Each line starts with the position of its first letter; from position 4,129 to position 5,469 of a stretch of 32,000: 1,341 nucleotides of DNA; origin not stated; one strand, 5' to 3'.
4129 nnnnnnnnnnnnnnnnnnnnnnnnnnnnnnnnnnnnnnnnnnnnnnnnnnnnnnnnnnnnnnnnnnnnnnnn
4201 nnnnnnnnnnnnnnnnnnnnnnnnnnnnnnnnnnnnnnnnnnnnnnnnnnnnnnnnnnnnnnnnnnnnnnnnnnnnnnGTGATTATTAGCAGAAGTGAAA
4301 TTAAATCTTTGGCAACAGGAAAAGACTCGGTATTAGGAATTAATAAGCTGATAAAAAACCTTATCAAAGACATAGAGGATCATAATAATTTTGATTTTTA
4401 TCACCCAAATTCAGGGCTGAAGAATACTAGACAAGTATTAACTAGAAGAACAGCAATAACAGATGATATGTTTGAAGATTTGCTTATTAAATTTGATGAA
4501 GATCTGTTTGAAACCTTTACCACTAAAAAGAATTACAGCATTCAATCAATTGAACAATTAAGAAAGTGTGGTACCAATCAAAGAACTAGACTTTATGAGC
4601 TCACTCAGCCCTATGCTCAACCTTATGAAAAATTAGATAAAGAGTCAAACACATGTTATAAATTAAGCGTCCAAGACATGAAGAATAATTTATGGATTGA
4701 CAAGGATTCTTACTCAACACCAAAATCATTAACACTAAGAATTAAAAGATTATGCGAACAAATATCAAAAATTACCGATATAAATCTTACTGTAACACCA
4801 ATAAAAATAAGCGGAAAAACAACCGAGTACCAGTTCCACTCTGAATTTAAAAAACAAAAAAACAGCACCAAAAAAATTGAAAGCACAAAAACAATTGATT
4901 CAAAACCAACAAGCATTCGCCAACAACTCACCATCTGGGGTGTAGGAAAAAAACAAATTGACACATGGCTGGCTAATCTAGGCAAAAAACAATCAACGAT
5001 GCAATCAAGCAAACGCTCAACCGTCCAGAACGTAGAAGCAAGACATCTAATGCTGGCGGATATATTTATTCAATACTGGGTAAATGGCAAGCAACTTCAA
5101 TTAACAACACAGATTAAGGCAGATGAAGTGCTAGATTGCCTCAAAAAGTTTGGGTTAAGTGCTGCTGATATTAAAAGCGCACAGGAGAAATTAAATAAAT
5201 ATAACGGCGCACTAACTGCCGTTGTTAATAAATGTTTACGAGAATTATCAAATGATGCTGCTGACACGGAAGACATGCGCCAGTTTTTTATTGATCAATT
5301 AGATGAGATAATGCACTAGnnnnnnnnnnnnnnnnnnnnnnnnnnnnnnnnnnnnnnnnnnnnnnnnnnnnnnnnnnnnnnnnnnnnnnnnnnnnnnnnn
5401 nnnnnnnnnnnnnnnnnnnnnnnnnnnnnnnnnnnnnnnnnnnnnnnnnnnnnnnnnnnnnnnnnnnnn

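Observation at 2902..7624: Decayed 4.7-kb integrative element in tRNA-Ser with an int-cI / iteron-rep-dam-yfjJ layout (phage-satellite or integrative-plasmid-like)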

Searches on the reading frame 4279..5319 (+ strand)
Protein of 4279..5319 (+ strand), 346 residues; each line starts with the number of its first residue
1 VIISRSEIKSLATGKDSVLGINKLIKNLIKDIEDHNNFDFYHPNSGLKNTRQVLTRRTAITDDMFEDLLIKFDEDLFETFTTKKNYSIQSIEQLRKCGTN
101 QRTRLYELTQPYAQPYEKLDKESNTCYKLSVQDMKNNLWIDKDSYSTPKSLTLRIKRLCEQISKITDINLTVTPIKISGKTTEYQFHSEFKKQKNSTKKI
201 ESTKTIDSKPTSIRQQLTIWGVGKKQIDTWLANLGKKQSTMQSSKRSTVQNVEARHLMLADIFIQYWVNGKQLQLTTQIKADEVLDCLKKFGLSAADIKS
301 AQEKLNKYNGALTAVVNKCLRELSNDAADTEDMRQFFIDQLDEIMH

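Call 9: search_protein_families(library=pfam, max_evalue=0.1, proteins=[window:4279-5319:+])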
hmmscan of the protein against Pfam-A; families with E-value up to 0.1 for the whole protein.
window:4279-5319:+ (346 aa): 2 families
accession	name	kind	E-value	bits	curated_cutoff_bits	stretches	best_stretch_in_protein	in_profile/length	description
PF21205.3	Rep3_C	-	7.6e-05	23.3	21.1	1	130-187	1-58/59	Initiator Rep protein, WH2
PF23925.1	A-sol_ELP1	-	0.046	13.9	27.6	1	137-218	32-107/203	ELP1 alpha-solenoid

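Call 13: find_homologous_proteins(query=window:4279-5319:+)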
Query window:4279-5319:+ (346 aa): 26 proteins with E <= 0.001 among 1714 candidates.
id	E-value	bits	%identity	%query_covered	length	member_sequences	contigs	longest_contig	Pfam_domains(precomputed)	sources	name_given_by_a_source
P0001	2.2e-223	758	100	100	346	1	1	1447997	-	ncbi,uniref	ncbi:RepB family plasmid replication initiator protein [Isorropodon fossajaponicum symbiont]|uniref:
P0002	2.3e-153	528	74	100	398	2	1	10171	PF21205.4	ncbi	-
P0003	6.0e-121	422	60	100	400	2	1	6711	-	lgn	-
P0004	1.7e-93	331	53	99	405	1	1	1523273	-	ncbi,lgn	-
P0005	1.3e-91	325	50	100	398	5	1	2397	-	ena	-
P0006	2.2e-91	325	49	100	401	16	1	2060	-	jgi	jgi:hypothetical protein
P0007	3.4e-91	324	49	100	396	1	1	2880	-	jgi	jgi:hypothetical protein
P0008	3.7e-91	324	49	100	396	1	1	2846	-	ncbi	-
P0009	3.7e-91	324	49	100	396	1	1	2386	-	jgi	-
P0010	1.2e-90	322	49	100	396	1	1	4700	-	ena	-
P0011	1.5e-90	322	50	100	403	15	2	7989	-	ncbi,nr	ncbi:hypothetical protein BSPCLSOX_454 [uncultured Gammaproteobacteria bacterium]|nr:hypothetical pr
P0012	3.4e-90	321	49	100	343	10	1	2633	-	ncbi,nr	ncbi:hypothetical protein [uncultured Gammaproteobacteria bacterium]|nr:hypothetical protein [uncult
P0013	6.3e-90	320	49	100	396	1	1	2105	-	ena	-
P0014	6.4e-90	320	49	100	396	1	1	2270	-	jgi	jgi:hypothetical protein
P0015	6.5e-90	320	48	99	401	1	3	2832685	-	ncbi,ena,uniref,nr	ncbi:hypothetical protein [Bathymodiolus thermophilus thioautotrophic gill symbiont]|uniref:Initiato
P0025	2.8e-52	196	40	99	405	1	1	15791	-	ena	-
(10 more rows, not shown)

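Call 14: find_encoding_contigs(protein=P0002, flank=10000, max_places=3)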
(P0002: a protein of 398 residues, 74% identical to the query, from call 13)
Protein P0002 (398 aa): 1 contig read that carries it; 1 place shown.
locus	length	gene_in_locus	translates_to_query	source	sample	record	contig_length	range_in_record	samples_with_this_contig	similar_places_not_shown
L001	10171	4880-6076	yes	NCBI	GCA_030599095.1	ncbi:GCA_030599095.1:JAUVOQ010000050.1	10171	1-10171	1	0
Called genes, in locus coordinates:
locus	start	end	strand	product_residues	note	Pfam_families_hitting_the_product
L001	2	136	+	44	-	?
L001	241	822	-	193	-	PF03548:LolA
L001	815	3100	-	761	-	PF13491:FtsK_4TM, PF17854:FtsK_alpha, PF01580:FtsK_SpoIIIE, PF09397:FtsK_gamma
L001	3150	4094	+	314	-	PF00890:FAD_binding_2 (faint), PF01266:DAO (faint), PF07992:Pyr_redox_2, PF13738:Pyr_redox_3, PF00070:Pyr_redox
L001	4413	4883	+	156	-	-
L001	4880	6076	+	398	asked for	PF21205:Rep3_C (faint)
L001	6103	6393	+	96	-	-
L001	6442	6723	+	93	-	-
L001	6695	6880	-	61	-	-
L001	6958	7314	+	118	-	PF04956:TrbC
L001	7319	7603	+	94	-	PF05101:VirB3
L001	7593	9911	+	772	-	PF27097:VirB4_TrbE_N, PF03135:CagE_TrbE_VirB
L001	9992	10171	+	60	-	?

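Call 15: find_encoding_contigs(protein=P0004, flank=10000, max_places=3)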
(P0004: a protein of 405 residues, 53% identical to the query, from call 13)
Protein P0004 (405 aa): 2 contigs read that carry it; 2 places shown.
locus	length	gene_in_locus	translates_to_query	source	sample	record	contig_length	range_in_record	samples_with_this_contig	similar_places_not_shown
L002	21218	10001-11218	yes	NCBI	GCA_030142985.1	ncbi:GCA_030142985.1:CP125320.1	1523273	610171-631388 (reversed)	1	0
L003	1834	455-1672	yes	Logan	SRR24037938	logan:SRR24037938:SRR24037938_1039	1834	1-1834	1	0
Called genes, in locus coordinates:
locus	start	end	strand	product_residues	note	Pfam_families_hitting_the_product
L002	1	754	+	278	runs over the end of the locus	PF02569:Pantoate_ligase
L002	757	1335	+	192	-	PF01521:Fe-S_biosyn (faint), PF01106:NifU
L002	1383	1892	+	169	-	-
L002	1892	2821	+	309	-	PF00586:AIRS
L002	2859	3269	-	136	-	PF21157:DksA_N, PF01258:zf-dskA_traR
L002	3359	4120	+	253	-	PF00702:Hydrolase, PF13419:HAD_2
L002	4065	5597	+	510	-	PF00291:PALP, PF00585:Thr_dehydrat_C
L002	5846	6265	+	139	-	PF00583:Acetyltransf_1, PF13673:Acetyltransf_10, PF13508:Acetyltransf_7, PF08445:FR47 (weak)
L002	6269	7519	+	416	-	PF00180:Iso_dh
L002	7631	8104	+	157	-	-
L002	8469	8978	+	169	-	-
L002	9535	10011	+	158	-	-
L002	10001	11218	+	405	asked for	-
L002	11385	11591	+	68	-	PF01527:HTH_Tnp_1, PF13518:HTH_28 (weak)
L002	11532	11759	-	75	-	-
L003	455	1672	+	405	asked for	-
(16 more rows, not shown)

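Call 16: find_encoding_contigs(protein=P0015, flank=10000, max_places=3)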
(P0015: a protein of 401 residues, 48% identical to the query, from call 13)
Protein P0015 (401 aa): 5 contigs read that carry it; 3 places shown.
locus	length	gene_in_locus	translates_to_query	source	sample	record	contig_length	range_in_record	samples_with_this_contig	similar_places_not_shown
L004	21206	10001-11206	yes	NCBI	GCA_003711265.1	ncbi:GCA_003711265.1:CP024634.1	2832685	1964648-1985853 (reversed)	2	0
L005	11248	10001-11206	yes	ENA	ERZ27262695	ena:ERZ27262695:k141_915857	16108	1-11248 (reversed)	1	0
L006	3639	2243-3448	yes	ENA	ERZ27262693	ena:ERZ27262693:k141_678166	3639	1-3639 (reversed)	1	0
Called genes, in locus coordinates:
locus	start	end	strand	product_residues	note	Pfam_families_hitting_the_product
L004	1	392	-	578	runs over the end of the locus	-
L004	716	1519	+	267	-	PF02569:Pantoate_ligase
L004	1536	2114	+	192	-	PF01106:NifU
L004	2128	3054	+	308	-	PF00586:AIRS, PF02769:AIRS_C (weak)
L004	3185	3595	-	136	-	PF21157:DksA_N, PF01258:zf-dskA_traR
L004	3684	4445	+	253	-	PF00702:Hydrolase, PF13419:HAD_2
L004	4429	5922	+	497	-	PF00291:PALP, PF00585:Thr_dehydrat_C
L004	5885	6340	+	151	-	PF00583:Acetyltransf_1, PF13673:Acetyltransf_10, PF13508:Acetyltransf_7, PF08445:FR47 (weak)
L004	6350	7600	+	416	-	PF00180:Iso_dh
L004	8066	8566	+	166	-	-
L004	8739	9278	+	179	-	-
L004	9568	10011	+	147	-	-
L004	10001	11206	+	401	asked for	-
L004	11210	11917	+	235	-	PF04231:Endonuclease_1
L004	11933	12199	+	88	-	-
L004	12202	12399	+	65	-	-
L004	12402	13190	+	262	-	PF10411:DsbC_N, PF13098:Thioredoxin_2, PF13462:Thioredoxin_4 (weak)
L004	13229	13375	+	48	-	PF00216:Bac_DNA_binding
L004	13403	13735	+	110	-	-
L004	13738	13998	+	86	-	-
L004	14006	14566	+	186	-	PF05309:TraE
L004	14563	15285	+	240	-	PF06586:TraK_N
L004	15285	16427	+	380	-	PF03743:TrbI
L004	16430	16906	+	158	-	PF09676:TraV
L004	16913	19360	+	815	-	PF11130:TraC_F_IV, PF12846:AAA_10 (faint), PF19044:P-loop_TraG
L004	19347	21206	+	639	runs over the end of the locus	-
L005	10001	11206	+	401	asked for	-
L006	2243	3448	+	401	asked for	-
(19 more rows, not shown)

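Call 50: find_related_loci(query=A3, collection=viral_contigs, flank=10000)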
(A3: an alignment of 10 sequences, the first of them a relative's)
Query A3 (398 aa) in viral_contigs; peptide patterns used: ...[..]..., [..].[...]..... (x = any residue, [..] = any of these).
30 stretches matched a pattern, but none encodes a relative of the query by tblastn (E <= 1e-3).

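Call 56: search_protein_families(library=phrogs, max_evalue=0.001, proteins=[window:4279-5319:+, P0002])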
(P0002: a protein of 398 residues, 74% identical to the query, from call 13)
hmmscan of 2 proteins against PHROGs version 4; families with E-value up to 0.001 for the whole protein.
window:4279-5319:+ (346 aa): 0 families

P0002 (398 aa): 0 families

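Call 67: search_solved_structures(query=A3, max_evalue=1)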
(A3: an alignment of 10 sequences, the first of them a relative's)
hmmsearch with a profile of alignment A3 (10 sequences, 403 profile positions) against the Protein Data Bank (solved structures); distinct sequences matched with E-value up to 1: 0.

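Call 74: predict_structure(alignment_id=A3)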
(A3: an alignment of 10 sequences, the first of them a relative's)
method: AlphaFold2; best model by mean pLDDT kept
length: 398 residues; sequences in the alignment: 10
mean_pLDDT: 50.9   pTM: 0.24
mean pLDDT of the five models: 50.9, 47.1, 46.6, 46.1, 45.1
residues with pLDDT >= 90: 0; 70-90: 105; 50-70: 70; < 50: 223
segments of 3 or more residues with pLDDT < 50: 1-37, 51-54, 71-116, 118-125, 131-204, 215-217, 228-235, 241-259, 302-305, 319-326
pLDDT, mean of each block of 10 residues (from residue 1): 24 29 32 43 55 54 54 42 41 31 32 43 50 40 29 28 24 28 28 34 48 50 52 48 32 37 81 77 77 71 57 66 49 80 86 80 79 62 84 80
secondary structure, 60 per line:
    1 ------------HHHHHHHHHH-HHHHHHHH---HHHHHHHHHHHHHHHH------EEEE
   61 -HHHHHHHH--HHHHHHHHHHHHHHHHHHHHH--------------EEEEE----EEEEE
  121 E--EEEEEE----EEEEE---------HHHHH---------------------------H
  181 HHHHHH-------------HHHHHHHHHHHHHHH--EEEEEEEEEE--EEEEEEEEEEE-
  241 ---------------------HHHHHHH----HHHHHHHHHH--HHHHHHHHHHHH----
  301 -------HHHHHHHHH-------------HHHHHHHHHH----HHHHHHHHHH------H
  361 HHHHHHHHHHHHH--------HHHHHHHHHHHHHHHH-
elements in order: H13-22 H24-31 H35-50 E57-60 H62-69 H72-92 E107-111 E116-121 E124-129 E134-138 H148-152 H180-186 H200-214 E217-226 E229-239 H262-268 H273-282 H285-296 H308-316 H330-339 H344-353 H360-373 H382-397

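Call 84: find_encoding_contigs(protein=P0003, flank=10000, max_places=3)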
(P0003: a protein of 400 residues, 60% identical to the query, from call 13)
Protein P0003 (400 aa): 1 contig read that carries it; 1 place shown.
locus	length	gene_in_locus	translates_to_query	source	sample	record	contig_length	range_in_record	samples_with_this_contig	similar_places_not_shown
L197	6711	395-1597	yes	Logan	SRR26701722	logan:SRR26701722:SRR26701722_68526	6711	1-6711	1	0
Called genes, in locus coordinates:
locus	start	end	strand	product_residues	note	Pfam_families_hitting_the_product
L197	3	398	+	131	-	?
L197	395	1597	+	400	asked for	-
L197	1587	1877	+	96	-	-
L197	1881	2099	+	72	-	-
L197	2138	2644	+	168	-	-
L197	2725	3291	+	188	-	-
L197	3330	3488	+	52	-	-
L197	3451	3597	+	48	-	-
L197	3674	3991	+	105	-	PF04956:TrbC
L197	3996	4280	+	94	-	PF05101:VirB3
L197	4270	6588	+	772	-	PF27097:VirB4_TrbE_N, PF03135:CagE_TrbE_VirB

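Call 85: find_encoding_contigs(protein=P0025, flank=10000, max_places=3)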
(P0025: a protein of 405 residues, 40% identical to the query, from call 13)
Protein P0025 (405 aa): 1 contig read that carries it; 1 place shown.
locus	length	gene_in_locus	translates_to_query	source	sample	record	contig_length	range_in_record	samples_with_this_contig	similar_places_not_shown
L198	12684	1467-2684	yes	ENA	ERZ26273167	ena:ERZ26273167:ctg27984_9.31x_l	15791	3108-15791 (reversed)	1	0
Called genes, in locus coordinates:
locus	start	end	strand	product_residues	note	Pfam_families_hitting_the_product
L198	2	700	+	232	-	?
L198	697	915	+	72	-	-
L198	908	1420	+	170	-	-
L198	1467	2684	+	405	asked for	-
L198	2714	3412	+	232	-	PF02498:Bro-N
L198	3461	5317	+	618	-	PF02195:ParB_N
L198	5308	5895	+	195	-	PF11198:DUF2857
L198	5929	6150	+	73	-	-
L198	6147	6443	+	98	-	-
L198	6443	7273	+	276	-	-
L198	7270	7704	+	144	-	-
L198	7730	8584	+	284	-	PF13462:Thioredoxin_4 (faint), PF10411:DsbC_N, PF13098:Thioredoxin_2, PF01323:DSBA (faint)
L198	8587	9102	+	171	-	PF05433:Rick_17kDa_Anti (weak)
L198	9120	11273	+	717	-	PF01751:Toprim, PF01131:Topoisom_bac, PF01396:Zn_ribbon_Top1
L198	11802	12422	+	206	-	PF12101:DUF3577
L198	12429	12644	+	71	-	-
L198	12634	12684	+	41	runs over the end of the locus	-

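Call 88: search_protein_families(library=ncbifam, max_evalue=0.01, proteins=[P0002, window:4279-5319:+])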
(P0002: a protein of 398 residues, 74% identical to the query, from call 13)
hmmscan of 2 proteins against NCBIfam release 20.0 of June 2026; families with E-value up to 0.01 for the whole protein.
P0002 (398 aa): 1 family
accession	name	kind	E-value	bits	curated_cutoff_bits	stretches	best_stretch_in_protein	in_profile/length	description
NF038290.1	repM_Acin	exception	8.1e-06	25.4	250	1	138-258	123-246/304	replication initiation protein RepM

window:4279-5319:+ (346 aa): 1 family
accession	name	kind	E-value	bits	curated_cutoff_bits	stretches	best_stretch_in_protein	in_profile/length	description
NF038290.1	repM_Acin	exception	0.0002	20.8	250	1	70-239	111-264/304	replication initiation protein RepM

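Call 89: search_protein_families(library=pfam, max_evalue=0.05, proteins=[P0002, P0004, P0015, P0025])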
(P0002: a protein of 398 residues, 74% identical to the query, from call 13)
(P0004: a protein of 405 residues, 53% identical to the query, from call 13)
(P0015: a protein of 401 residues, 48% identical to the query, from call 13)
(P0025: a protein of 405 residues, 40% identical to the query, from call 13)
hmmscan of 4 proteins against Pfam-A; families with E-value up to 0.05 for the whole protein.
P0002 (398 aa): 1 family
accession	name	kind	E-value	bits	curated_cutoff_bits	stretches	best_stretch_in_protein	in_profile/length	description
PF21205.3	Rep3_C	-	2.2e-05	25.1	21.1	1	183-236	5-58/59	Initiator Rep protein, WH2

P0004 (405 aa): 1 family
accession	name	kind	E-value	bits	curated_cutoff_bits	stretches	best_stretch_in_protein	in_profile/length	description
PF21205.3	Rep3_C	-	0.0026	18.4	21.1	1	183-240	4-58/59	Initiator Rep protein, WH2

P0015 (401 aa): 0 families

P0025 (405 aa): 1 family
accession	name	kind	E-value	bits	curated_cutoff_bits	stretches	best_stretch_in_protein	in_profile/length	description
PF21205.3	Rep3_C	-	3e-05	24.6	21.1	1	178-233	2-57/59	Initiator Rep protein, WH2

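Call 91: search_protein_representatives(alignment_id=A3)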
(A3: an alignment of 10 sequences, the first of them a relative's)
Query: 10 sequences, 403 profile positions. Proteins with E-value up to 0.001 (for the whole library): 77; up to 1e-10: 27; up to 1e-30: 9. The best 77 are listed.
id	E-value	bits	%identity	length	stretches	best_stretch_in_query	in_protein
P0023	4.5e-187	638.1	-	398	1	4-401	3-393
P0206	1.4e-136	471.8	-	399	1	4-401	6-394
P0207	7.9e-105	367.2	-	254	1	5-229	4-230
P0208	1.2e-95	337.0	-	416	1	6-329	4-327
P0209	3.3e-91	322.4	-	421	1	5-393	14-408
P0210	3.4e-67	243.3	-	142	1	1-133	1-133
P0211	7.2e-65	235.6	-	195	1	1-145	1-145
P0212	5.7e-35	137.2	-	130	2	245-354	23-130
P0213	6.0e-32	127.2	-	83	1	2-82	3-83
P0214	3.0e-30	121.7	-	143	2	111-160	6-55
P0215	1.8e-28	115.8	-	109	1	316-402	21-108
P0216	8.6e-28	113.5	-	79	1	219-292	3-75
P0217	1.3e-25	106.4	-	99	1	216-294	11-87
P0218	2.2e-25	105.6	-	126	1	316-398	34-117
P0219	4.1e-25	104.7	-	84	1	2-77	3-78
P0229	5.1e-12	61.6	-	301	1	17-303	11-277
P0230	6.1e-12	61.3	-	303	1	14-317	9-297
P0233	3.1e-10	55.7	-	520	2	59-280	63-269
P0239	2.8e-06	42.7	-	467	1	114-246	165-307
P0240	2.8e-06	42.7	-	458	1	151-335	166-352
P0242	6.1e-06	41.6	-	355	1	137-291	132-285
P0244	1.1e-05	40.8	-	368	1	151-260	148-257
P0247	1.6e-05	40.2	-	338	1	137-303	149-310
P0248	1.7e-05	40.1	-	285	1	113-243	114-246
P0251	3.9e-05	38.9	-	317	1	109-247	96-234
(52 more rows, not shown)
